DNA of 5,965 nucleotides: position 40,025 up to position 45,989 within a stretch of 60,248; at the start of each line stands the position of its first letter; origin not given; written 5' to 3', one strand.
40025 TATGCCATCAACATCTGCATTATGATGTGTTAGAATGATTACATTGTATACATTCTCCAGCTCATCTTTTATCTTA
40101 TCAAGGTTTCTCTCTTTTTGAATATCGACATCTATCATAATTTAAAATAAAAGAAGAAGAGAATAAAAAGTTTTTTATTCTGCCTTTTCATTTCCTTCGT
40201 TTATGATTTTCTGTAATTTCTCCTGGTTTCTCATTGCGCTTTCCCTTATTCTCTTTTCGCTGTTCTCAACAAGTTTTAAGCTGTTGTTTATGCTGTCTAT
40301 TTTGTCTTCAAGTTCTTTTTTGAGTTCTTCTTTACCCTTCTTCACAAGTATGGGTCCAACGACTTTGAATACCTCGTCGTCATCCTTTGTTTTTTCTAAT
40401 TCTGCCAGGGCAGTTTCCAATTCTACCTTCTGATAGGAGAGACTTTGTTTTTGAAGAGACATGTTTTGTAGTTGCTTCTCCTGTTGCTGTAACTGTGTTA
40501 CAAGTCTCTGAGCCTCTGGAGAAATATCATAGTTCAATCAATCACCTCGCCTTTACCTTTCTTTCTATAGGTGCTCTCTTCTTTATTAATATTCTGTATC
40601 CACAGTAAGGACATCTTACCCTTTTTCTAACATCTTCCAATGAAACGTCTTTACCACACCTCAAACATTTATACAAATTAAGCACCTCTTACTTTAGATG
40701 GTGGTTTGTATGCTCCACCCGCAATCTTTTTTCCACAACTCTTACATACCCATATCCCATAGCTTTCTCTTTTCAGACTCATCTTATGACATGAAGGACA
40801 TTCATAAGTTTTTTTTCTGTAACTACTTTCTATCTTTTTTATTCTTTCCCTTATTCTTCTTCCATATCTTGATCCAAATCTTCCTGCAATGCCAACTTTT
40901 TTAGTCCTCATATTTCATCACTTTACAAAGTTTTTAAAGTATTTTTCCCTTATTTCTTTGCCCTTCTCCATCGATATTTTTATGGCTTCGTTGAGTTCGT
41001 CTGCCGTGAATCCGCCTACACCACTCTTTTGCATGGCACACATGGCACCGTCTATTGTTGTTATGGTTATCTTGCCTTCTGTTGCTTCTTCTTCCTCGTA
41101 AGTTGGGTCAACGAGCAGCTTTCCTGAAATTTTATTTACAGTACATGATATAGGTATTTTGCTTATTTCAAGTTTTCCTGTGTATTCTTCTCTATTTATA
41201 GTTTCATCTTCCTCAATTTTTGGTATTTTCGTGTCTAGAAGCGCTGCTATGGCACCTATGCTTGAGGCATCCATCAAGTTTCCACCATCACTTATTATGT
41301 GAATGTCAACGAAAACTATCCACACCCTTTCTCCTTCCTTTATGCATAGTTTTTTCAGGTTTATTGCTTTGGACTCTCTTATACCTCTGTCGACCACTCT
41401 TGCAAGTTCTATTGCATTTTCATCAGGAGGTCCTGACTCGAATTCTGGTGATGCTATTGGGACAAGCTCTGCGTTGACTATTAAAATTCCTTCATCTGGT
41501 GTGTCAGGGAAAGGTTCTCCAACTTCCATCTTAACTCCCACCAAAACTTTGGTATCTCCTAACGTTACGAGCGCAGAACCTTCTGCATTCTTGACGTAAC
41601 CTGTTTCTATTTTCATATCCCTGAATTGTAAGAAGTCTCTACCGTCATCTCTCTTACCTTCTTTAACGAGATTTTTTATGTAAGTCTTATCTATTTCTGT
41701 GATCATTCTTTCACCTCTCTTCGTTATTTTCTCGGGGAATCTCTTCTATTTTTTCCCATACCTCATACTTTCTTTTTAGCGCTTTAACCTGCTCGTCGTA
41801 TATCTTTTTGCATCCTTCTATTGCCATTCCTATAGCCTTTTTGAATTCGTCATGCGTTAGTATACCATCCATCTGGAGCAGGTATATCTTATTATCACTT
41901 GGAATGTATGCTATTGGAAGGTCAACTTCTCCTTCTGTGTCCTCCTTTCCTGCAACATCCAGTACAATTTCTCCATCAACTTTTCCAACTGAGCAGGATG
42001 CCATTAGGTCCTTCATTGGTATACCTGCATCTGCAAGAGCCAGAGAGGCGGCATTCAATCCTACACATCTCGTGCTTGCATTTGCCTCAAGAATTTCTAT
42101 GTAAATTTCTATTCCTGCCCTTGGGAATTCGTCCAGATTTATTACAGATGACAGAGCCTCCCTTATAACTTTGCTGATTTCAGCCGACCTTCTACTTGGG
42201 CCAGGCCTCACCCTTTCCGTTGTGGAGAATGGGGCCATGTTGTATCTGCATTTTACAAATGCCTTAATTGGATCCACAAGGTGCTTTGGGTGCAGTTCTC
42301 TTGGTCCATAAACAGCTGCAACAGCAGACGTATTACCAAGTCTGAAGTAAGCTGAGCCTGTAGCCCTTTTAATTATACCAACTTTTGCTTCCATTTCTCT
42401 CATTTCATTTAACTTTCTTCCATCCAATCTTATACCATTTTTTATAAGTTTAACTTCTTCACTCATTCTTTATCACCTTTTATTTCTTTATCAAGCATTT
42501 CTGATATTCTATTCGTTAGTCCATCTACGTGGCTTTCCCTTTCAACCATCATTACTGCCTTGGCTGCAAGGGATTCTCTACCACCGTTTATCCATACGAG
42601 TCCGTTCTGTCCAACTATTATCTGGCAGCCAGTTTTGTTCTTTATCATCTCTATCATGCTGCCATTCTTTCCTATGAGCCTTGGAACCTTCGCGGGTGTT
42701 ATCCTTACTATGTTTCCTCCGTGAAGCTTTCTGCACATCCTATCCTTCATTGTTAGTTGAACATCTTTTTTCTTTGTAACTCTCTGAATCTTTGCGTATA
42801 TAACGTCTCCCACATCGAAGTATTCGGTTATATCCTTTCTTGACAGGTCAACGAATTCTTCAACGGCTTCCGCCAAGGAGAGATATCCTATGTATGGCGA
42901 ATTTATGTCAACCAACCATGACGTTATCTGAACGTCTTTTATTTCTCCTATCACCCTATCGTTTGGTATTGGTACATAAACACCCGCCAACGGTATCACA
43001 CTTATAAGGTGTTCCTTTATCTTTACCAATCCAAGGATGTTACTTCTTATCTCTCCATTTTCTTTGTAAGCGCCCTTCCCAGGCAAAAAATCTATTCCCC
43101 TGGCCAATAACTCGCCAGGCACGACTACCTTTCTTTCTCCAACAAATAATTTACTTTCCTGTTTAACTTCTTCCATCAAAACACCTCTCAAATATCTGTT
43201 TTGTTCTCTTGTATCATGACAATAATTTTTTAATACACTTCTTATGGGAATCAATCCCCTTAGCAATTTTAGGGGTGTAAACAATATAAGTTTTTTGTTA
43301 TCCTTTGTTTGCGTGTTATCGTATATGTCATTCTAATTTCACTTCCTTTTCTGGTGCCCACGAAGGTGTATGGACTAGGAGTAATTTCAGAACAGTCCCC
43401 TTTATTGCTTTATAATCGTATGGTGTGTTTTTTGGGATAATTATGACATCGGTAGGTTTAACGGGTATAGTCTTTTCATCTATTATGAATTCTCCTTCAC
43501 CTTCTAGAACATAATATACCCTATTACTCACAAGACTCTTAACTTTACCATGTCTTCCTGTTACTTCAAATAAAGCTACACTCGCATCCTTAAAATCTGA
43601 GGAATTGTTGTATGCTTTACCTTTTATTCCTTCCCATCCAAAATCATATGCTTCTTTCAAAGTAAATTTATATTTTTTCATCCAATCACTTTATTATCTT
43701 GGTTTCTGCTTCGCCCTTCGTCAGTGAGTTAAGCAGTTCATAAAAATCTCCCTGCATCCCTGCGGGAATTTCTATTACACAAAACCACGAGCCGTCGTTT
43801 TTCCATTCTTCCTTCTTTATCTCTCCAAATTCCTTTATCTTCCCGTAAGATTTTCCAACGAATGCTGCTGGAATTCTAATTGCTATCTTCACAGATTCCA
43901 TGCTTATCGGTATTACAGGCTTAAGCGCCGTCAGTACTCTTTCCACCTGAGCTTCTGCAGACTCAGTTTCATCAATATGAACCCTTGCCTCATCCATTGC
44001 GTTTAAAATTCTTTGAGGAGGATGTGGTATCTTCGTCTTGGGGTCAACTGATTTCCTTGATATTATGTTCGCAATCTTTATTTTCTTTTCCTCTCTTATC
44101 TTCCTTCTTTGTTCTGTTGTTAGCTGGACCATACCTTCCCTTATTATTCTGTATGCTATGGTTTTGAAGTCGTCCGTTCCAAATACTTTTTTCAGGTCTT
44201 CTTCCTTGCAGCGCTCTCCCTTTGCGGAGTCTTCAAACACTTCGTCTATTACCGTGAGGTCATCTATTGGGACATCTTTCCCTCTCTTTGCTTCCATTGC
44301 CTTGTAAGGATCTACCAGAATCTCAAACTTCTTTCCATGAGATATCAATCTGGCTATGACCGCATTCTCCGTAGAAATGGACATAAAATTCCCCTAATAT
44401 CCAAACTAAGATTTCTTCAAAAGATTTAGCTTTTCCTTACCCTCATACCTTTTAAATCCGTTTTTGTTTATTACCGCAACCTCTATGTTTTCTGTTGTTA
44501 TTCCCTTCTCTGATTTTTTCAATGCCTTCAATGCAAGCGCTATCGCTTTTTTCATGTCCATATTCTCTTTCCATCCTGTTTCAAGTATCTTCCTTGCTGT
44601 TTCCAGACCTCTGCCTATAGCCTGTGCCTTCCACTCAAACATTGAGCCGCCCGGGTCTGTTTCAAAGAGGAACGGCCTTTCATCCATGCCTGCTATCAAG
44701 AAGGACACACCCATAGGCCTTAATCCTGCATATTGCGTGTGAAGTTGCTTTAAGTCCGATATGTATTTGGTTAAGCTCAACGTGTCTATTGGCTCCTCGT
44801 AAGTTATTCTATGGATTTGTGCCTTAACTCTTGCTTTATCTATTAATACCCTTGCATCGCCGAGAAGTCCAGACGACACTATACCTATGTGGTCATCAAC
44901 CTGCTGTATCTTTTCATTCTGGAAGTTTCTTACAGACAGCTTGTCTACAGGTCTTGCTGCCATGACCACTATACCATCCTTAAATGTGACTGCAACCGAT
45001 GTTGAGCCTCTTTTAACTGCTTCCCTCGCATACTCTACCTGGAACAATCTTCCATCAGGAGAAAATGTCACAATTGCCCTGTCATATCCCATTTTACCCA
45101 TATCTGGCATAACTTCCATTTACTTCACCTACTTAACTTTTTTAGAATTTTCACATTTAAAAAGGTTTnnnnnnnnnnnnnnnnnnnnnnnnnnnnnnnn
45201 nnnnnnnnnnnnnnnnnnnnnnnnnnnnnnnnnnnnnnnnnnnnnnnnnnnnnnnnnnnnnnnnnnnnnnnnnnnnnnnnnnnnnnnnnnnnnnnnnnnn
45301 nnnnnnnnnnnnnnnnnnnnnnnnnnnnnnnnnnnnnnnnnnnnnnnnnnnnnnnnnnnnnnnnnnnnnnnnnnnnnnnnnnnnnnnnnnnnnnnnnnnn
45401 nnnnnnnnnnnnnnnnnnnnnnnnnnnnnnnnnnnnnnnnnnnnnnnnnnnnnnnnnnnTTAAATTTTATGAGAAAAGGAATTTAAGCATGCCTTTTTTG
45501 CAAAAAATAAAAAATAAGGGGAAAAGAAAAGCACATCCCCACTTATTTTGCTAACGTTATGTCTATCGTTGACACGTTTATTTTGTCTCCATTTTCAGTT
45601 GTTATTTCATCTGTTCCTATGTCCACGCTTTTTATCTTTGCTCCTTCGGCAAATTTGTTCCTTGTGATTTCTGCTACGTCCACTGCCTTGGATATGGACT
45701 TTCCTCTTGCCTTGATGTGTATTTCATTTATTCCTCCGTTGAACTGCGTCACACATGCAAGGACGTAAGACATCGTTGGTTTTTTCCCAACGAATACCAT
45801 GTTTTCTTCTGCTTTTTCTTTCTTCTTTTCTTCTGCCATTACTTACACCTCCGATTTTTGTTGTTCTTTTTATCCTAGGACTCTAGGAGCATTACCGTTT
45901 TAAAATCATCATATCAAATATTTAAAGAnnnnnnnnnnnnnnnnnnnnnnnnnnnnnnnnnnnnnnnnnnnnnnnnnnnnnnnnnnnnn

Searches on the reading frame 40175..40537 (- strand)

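Call 33: search_protein_families(library=pfam, proteins=[window:40175-40537:-], max_evalue=0.00001)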
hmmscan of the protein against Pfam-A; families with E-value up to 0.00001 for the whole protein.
window:40175-40537:- (120 aa): 1 family
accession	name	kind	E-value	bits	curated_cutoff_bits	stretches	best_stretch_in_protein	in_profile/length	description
PF01920.25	Prefoldin_2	-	4.6e-16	59.1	27.6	1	10-112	1-103/106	Prefoldin subunit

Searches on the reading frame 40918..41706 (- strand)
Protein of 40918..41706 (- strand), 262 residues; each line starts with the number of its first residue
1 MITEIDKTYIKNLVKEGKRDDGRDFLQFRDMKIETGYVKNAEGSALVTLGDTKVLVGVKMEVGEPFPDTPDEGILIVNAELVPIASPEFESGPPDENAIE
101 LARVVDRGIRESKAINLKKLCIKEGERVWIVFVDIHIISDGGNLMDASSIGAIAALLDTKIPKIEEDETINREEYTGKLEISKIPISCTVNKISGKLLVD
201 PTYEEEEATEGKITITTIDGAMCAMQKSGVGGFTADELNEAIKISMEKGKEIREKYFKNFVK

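Call 33: search_protein_families(library=pfam, proteins=[window:40918-41706:-], max_evalue=0.00001)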
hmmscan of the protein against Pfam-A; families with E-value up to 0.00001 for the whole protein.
window:40918-41706:- (262 aa): 2 families
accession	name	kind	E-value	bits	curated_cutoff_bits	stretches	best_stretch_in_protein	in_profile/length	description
PF01138.27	RNase_PH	-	1.1e-38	133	25.5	1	27-162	1-130/130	3' exoribonuclease family, domain 1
PF03725.20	RNase_PH_C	-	3.2e-14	53.1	20.8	1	184-247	2-66/67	3' exoribonuclease family, domain 2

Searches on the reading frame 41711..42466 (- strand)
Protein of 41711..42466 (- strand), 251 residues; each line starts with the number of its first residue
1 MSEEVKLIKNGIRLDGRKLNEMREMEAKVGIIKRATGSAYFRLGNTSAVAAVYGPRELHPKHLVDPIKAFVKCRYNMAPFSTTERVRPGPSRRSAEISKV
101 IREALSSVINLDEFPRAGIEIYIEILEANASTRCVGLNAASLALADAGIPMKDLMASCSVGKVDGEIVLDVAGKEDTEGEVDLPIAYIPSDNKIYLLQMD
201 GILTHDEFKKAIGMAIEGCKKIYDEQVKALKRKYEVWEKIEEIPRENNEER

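Call 33: search_protein_families(library=pfam, proteins=[window:41711-42466:-], max_evalue=0.00001)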
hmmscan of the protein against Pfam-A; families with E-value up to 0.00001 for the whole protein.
window:41711-42466:- (251 aa): 2 families
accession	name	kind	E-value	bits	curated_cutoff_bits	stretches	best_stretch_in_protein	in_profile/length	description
PF01138.27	RNase_PH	-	8.8e-34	117.2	25.5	1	21-150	1-130/130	3' exoribonuclease family, domain 1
PF03725.20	RNase_PH_C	-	1.5e-13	50.9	20.8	1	153-218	1-67/67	3' exoribonuclease family, domain 2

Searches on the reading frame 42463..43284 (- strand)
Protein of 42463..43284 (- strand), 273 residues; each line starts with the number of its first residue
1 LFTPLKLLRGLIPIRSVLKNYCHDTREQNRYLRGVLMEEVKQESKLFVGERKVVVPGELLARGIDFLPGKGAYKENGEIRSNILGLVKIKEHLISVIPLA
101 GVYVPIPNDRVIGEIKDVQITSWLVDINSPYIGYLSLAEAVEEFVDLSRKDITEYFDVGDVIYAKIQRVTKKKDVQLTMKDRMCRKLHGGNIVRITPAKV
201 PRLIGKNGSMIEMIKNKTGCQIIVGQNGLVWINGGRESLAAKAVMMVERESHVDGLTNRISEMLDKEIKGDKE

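Call 33: search_protein_families(library=pfam, proteins=[window:42463-43284:-], max_evalue=0.00001)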
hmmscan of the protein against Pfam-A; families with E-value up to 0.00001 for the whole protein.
window:42463-43284:- (273 aa): 6 families
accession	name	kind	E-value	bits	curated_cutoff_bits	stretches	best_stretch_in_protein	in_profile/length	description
PF22625.2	ECR1_N_2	-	1.8e-12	47.3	27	1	51-99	1-50/51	Exosome RNA binding protein RRP4 N-terminal domain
PF15985.11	KH_6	-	3.1e-10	40.7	27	1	190-236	1-45/47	KH domain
PF14382.12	ECR1_N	-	9.5e-09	35.4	27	1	53-89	1-37/38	Exosome complex exonuclease RRP4 N-terminal region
PF00013.35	KH_1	-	4e-08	33.4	21.5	1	194-248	5-65/66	KH domain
PF21266.3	RRP4_S1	-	2e-06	28.4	27.3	0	103-168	2-73/73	RRP4, S1 domain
PF21262.3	RRP40_S1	-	3.9e-06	27.1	27.1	1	103-181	1-74/83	Exosome complex component RRP40, S1 domain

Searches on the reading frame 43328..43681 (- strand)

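Call 33: search_protein_families(library=pfam, proteins=[window:43328-43681:-], max_evalue=0.00001)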
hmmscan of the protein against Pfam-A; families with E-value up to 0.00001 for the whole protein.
window:43328-43681:- (117 aa): 1 family
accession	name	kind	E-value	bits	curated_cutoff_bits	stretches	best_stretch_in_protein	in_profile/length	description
PF07883.17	Cupin_2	-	1e-09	38.4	27.2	1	55-103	21-69/70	Cupin domain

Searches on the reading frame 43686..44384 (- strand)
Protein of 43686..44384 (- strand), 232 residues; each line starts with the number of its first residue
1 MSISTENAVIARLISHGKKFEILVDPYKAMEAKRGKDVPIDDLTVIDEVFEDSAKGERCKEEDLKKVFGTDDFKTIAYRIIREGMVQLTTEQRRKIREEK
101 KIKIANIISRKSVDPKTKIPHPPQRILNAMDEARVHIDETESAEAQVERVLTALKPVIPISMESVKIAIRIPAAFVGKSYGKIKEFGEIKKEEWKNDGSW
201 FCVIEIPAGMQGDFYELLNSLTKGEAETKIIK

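Call 33: search_protein_families(library=pfam, proteins=[window:43686-44384:-], max_evalue=0.00001)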
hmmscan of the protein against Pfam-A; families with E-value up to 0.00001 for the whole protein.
window:43686-44384:- (232 aa): 3 families
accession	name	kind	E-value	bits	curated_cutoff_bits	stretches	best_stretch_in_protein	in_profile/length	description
PF01172.24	SBDS_N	-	3.3e-25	88.2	24.6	1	7-94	1-88/88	Shwachman-Bodian-Diamond syndrome (SBDS) N-terminal domain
PF20268.4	SBDS_C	-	7.1e-25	87.1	27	1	165-232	1-70/71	SBDS protein, C-terminal domain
PF09377.16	SBDS_domain_II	-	9.6e-21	73.9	27.2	1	103-162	2-61/62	SBDS protein, domain II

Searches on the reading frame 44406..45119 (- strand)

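Call 33: search_protein_families(library=pfam, proteins=[window:44406-45119:-], max_evalue=0.00001)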
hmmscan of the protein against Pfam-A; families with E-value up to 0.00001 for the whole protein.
window:44406-45119:- (237 aa): 2 families
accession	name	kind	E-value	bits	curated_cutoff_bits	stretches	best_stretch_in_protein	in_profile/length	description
PF00227.31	Proteasome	-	2.3e-52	177.8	22.4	1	35-217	1-189/189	Proteasome subunit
PF10584.14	Proteasome_A_N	-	1.2e-13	50.9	27.7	1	12-34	1-23/23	Proteasome subunit A N-terminal signature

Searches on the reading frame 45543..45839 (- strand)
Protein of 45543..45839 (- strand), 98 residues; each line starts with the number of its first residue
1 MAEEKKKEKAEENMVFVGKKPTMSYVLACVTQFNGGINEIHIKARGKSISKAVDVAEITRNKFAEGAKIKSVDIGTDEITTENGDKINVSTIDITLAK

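Call 73: search_protein_families(library=pfam, proteins=[window:45543-45839:-], max_evalue=0.0001)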
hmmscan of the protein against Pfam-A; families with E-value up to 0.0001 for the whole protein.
window:45543-45839:- (98 aa): 1 family
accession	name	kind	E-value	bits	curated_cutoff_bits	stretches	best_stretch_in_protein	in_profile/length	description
PF01918.27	Alba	-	3.5e-20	72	25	1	14-75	2-65/66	Alba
